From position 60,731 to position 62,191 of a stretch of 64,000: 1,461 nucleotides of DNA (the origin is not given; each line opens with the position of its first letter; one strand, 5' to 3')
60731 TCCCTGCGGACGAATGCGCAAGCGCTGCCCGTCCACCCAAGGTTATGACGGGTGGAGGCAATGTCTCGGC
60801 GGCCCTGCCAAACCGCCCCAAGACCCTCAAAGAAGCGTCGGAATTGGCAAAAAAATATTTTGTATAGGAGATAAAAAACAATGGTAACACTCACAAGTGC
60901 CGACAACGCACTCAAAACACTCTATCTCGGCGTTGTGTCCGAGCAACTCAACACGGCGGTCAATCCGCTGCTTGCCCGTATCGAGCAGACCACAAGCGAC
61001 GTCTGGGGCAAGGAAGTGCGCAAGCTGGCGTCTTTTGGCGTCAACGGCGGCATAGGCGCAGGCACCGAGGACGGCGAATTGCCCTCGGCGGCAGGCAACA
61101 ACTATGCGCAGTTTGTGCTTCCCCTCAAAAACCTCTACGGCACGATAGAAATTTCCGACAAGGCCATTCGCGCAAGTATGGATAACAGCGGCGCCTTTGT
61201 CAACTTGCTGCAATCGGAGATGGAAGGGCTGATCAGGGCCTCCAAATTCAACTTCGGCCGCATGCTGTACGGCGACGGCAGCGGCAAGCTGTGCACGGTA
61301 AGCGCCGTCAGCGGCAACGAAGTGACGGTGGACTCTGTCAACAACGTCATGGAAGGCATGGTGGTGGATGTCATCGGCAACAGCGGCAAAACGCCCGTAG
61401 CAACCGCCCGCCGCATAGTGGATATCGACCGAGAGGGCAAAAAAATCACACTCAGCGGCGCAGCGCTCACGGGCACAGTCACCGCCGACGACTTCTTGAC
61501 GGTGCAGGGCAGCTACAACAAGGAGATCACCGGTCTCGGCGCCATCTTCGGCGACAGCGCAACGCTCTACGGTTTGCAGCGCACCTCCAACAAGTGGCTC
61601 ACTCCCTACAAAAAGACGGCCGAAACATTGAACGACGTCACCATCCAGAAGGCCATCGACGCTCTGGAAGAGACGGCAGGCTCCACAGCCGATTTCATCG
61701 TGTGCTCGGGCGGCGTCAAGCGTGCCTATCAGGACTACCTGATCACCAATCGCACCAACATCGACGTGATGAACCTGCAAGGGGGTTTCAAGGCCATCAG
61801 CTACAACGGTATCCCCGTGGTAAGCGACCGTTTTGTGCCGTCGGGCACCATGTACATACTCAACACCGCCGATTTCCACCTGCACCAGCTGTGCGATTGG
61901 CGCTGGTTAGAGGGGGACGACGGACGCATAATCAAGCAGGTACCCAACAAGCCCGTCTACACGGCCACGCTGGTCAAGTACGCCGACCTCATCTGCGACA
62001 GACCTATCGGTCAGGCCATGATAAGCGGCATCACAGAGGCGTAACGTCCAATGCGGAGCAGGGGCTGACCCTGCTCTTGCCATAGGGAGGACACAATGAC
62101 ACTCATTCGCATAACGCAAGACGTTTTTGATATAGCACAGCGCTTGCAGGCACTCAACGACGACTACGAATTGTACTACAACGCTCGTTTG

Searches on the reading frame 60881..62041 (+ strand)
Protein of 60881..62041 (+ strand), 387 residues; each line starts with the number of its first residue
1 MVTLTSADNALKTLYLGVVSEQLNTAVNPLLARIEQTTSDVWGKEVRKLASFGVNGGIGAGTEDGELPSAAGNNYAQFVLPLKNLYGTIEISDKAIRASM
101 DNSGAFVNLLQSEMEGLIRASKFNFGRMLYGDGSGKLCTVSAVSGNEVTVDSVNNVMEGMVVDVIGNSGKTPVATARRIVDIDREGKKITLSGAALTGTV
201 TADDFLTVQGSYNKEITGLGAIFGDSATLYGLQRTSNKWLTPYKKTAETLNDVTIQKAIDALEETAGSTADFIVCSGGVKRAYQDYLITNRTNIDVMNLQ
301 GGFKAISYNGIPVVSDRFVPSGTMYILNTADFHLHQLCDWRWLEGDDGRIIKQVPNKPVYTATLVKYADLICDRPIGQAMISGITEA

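Call 73: search_protein_families(library=pfam, proteins=[window:60881-62041:+], max_evalue=0.001)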
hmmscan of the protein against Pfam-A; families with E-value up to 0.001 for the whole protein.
window:60881-62041:+ (387 aa): 1 family
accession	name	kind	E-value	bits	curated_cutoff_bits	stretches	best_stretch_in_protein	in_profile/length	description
PF17236.8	SU10_MCP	-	0.00045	20.3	24.1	1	242-337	155-252/292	SU10 major capsid protein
